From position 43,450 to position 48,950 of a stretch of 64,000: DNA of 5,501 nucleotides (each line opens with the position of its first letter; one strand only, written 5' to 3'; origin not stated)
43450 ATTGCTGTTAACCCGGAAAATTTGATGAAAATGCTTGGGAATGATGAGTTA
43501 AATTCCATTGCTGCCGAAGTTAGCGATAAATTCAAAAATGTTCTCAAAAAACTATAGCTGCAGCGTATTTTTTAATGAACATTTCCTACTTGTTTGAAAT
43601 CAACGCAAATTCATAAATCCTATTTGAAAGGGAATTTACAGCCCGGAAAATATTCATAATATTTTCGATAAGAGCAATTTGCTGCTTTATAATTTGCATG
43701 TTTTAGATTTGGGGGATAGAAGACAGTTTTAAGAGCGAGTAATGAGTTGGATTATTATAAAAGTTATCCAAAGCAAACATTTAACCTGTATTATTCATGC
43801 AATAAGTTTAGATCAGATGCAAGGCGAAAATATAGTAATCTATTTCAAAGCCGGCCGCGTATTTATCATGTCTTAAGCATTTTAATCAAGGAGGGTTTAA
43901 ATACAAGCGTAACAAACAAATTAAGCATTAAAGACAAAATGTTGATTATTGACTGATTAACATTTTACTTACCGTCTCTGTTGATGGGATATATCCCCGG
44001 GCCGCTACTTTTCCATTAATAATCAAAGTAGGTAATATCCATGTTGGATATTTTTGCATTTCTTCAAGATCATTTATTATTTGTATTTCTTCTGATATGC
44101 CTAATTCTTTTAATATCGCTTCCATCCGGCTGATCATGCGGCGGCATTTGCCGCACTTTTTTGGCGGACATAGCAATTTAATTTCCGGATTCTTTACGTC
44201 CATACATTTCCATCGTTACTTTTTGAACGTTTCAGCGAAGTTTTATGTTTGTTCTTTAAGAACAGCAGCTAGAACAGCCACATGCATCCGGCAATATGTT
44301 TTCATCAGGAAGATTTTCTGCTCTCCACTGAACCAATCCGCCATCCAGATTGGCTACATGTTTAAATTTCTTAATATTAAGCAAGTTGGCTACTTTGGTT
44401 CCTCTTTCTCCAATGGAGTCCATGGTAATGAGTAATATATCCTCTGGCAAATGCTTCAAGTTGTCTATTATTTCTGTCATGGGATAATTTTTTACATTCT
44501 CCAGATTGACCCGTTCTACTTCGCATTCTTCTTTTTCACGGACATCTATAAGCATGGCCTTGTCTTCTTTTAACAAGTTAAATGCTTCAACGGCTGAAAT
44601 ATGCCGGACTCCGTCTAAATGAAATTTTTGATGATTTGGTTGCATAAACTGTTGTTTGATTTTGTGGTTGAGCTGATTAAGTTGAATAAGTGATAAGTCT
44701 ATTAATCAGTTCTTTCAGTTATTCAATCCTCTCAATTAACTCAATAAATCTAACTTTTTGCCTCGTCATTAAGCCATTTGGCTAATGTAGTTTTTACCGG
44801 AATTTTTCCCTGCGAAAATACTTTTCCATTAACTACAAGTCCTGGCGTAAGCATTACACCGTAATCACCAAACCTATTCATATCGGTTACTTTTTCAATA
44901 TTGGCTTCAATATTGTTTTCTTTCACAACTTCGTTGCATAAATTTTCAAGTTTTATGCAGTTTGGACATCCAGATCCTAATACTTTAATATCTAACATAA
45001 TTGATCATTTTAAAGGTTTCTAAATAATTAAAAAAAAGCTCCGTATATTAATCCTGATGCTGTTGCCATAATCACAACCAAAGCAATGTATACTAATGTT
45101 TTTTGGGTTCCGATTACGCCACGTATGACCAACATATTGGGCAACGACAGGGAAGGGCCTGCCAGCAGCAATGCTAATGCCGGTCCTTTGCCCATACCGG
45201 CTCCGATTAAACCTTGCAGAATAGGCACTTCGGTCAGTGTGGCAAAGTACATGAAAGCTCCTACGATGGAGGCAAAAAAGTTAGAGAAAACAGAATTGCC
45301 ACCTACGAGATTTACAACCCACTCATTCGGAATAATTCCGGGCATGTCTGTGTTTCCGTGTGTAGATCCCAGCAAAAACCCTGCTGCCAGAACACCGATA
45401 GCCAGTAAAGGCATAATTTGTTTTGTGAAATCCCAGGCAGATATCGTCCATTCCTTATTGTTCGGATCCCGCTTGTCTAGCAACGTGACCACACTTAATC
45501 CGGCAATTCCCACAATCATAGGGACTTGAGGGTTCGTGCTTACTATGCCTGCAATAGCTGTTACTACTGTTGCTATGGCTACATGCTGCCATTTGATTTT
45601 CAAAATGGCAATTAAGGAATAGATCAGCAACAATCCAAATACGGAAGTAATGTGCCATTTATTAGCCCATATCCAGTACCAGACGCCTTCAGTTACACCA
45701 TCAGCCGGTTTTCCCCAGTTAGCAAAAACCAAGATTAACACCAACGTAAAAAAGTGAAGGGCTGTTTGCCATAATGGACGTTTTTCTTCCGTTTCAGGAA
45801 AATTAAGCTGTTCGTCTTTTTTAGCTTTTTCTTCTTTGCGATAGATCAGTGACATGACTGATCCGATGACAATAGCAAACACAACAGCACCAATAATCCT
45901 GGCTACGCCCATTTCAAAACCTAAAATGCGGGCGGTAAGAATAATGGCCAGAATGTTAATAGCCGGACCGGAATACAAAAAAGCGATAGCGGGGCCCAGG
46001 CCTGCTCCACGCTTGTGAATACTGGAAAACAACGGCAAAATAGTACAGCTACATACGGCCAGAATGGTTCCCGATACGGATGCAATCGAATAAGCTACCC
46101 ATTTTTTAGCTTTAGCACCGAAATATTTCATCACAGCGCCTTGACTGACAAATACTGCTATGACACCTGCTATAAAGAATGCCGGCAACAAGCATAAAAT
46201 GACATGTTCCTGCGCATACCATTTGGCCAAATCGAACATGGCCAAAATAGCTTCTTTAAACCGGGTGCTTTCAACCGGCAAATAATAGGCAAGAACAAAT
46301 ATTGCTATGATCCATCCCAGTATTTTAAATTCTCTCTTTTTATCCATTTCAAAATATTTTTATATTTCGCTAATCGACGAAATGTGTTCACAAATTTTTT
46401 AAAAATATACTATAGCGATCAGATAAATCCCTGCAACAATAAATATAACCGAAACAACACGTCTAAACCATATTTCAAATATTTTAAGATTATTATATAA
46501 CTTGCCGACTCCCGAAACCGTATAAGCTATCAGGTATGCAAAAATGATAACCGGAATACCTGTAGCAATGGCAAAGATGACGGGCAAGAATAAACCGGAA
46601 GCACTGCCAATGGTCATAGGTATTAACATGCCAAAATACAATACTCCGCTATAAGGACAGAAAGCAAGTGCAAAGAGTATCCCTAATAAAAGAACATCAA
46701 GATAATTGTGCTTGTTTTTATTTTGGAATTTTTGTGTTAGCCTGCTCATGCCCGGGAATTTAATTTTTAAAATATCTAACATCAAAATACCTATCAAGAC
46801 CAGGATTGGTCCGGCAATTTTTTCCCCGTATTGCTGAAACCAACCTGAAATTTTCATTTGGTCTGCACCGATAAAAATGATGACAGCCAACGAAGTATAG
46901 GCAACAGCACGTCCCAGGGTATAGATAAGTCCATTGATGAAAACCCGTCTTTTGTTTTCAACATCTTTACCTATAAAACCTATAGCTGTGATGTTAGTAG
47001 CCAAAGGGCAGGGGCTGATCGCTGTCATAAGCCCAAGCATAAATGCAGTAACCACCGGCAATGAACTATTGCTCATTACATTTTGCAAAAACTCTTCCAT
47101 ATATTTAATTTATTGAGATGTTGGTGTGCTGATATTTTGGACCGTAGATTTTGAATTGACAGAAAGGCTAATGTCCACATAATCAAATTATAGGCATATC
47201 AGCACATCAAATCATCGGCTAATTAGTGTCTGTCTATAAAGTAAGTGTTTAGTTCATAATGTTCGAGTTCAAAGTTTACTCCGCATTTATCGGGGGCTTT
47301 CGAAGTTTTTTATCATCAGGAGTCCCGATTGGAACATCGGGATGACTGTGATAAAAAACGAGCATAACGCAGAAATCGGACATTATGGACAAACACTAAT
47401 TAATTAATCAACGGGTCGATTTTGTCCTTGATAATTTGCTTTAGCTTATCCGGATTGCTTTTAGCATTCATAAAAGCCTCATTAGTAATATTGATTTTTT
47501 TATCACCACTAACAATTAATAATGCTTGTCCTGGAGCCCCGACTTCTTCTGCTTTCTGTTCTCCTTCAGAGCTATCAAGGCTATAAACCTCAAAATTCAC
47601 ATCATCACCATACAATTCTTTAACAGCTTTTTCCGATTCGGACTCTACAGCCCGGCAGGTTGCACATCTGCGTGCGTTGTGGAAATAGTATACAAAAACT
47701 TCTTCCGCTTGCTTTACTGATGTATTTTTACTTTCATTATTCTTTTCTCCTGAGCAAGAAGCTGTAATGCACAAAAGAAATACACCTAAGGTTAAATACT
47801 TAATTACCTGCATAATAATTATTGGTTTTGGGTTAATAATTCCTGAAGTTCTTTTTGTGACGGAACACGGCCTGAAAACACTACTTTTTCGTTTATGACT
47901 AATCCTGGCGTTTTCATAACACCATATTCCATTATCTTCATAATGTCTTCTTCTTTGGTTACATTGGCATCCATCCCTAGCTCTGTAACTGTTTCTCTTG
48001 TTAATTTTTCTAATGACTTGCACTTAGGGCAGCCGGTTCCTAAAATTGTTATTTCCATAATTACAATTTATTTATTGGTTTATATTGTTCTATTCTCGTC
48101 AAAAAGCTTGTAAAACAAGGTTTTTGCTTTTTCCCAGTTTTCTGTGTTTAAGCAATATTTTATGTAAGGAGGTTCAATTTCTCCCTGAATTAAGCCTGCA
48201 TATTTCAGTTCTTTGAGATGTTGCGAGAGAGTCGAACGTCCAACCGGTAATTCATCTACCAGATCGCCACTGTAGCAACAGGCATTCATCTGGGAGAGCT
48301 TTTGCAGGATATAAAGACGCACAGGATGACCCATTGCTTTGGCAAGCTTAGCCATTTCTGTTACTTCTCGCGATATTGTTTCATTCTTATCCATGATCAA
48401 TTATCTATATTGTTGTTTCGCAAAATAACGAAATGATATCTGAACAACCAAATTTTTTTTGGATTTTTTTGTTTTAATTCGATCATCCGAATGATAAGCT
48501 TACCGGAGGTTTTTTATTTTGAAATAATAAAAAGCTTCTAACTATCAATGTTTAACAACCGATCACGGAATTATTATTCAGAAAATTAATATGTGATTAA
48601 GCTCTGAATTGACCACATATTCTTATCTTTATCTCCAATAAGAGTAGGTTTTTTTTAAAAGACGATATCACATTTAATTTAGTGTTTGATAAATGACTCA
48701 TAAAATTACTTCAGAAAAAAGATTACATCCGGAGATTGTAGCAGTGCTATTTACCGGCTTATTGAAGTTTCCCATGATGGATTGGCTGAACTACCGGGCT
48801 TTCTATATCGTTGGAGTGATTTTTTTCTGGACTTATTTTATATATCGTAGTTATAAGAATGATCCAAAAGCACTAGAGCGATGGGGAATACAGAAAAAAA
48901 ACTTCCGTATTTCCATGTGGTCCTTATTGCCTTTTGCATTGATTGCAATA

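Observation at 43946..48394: Second ArsR-headed operon: thiol-relay proteins plus permease, a combination I cannot match to a characterised system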

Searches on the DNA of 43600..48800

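Call 27: search_rna_families(source=window, start=43600, end=48800, threshold=evalue, max_evalue=1)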
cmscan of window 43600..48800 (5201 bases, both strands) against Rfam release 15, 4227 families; matches with E-value up to 1: 0.
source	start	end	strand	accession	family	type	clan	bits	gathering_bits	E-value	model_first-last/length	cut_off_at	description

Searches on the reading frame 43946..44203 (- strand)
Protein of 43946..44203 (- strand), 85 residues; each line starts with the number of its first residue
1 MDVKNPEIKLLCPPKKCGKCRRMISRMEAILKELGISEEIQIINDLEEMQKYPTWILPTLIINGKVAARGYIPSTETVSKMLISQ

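Call 3: search_protein_families(library=pfam, proteins=[window:43946-44203:-], max_evalue=0.01)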
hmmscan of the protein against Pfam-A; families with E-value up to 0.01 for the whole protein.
window:43946-44203:- (85 aa): 1 family
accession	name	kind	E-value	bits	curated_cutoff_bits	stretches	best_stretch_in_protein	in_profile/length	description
PF13192.12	Thioredoxin_3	-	3.5e-14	53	24.8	1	8-82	3-75/76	Thioredoxin domain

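Call 4: search_protein_families(library=ncbifam, proteins=[window:43946-44203:-], max_evalue=0.01)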
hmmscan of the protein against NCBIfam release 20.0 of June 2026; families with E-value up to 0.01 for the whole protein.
window:43946-44203:- (85 aa): 2 families
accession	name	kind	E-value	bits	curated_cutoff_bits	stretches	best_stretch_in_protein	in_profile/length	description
TIGR00412.2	redox_disulf_2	subfamily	5.9e-14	52.2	62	1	17-82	9-74/75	MTH895/ArsE family thioredoxin-like protein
TIGR00411.1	redox_disulf_1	equivalog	5.6e-05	23.1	92.75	1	12-78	11-74/82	MJ0307 family thioredoxin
